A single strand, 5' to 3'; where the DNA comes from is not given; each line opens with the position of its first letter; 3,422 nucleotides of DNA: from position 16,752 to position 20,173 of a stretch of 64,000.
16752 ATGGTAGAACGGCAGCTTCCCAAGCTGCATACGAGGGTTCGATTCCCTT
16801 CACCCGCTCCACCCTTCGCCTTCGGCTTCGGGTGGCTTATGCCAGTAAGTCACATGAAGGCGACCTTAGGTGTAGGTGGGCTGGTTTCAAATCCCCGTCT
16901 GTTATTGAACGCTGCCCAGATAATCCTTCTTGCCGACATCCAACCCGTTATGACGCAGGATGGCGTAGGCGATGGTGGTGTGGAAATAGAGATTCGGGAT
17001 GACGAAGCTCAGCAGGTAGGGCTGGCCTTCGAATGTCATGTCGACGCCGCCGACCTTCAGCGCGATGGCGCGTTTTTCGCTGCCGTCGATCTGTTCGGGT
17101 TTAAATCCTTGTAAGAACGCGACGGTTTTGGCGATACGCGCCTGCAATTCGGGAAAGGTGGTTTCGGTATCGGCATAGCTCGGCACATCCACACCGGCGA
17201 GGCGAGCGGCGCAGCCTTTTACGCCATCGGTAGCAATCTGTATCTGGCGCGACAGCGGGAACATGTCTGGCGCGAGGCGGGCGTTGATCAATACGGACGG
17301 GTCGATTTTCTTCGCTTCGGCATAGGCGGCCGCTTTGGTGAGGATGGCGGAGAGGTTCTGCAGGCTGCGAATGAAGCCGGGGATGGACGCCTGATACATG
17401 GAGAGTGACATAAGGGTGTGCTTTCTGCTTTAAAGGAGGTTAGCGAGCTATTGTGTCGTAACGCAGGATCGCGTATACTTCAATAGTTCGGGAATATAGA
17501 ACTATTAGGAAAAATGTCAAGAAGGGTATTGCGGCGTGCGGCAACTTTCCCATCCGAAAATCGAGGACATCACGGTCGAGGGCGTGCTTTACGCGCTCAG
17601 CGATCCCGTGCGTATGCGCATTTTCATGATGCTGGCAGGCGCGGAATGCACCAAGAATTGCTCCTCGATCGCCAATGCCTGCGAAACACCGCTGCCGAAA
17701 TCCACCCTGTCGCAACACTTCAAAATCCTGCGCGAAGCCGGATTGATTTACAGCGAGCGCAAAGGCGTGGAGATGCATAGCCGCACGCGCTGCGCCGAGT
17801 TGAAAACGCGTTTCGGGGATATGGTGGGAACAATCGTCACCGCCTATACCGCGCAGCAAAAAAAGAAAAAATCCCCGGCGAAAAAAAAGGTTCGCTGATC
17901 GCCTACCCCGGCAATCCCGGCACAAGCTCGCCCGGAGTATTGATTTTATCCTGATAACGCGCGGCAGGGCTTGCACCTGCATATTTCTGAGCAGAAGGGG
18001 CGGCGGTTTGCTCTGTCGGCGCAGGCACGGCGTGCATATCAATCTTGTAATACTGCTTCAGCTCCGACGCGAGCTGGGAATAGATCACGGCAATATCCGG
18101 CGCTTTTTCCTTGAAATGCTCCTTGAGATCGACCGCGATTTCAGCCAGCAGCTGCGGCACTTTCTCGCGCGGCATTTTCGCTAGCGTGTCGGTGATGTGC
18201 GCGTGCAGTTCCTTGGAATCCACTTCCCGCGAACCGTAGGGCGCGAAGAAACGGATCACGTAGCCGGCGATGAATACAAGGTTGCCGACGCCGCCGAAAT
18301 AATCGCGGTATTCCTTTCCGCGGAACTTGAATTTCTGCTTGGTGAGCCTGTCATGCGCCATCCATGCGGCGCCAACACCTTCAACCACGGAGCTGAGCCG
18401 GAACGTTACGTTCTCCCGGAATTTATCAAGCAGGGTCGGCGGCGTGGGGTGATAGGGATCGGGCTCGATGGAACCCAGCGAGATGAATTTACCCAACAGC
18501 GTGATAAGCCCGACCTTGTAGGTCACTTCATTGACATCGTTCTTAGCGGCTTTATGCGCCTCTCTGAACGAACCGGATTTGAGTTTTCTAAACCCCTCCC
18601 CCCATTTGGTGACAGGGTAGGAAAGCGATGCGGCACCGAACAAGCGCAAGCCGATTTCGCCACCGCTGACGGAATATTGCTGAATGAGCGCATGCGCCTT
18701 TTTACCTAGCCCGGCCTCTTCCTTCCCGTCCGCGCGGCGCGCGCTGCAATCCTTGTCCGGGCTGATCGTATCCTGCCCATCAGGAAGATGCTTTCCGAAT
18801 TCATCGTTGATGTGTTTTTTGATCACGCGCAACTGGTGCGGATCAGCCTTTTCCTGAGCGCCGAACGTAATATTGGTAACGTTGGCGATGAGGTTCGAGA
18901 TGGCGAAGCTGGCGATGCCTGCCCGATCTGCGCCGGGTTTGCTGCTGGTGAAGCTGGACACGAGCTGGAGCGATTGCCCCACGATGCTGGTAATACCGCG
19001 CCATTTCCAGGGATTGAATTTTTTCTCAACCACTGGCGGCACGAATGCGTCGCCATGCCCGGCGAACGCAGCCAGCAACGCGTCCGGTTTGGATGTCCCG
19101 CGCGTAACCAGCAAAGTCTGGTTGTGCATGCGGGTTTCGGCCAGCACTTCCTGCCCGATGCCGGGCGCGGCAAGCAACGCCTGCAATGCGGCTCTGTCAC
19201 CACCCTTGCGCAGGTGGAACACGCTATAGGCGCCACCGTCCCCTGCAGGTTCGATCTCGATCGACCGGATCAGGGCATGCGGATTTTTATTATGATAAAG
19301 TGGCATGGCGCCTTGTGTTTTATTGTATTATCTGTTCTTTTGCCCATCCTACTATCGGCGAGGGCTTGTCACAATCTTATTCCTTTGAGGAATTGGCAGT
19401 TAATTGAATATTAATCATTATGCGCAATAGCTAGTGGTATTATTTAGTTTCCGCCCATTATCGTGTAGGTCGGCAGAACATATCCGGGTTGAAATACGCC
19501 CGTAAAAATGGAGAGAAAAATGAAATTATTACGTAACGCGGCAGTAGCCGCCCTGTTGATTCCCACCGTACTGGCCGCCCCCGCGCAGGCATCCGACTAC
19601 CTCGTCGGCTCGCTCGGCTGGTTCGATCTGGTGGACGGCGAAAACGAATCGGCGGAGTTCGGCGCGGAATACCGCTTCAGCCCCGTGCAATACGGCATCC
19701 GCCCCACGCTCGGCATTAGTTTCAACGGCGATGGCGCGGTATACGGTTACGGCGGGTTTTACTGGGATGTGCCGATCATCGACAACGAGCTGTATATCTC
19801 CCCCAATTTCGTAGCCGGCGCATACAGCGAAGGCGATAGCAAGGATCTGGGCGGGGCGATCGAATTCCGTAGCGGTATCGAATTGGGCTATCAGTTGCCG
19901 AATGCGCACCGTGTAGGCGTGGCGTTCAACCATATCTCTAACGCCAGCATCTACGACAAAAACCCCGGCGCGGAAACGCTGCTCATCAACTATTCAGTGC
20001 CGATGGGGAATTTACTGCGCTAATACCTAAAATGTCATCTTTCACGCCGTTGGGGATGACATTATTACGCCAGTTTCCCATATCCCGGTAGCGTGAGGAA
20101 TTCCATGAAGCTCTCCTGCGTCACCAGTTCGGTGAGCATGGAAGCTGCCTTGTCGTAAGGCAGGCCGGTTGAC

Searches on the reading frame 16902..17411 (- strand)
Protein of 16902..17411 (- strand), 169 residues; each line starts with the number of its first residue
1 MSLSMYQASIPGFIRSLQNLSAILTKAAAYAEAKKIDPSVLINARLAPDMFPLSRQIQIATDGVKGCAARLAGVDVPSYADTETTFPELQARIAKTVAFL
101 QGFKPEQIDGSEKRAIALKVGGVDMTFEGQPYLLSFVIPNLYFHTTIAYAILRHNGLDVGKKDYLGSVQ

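Call 35: search_protein_families(library=pfam, proteins=[window:16902-17411:-], max_evalue=0.001)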
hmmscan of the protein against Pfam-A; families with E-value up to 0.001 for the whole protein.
window:16902-17411:- (169 aa): 1 family
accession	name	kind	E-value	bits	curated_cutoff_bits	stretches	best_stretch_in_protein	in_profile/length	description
PF09351.15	DUF1993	-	7.8e-64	214.9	23.4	1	5-165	1-161/161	Domain of unknown function (DUF1993)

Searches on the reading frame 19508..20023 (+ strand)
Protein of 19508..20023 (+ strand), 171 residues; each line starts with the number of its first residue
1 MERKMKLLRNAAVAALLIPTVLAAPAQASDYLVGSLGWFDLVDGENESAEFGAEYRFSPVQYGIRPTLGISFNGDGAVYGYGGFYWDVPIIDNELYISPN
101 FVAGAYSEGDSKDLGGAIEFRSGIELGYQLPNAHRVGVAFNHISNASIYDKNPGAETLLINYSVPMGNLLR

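Call 35: search_protein_families(library=pfam, proteins=[window:19508-20023:+], max_evalue=0.001)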
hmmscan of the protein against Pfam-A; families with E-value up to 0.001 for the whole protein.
window:19508-20023:+ (171 aa): 1 family
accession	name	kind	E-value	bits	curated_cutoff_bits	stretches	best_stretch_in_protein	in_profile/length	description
PF09411.16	PagL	-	7.8e-17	62.1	23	1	82-164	48-135/136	Lipid A 3-O-deacylase (PagL)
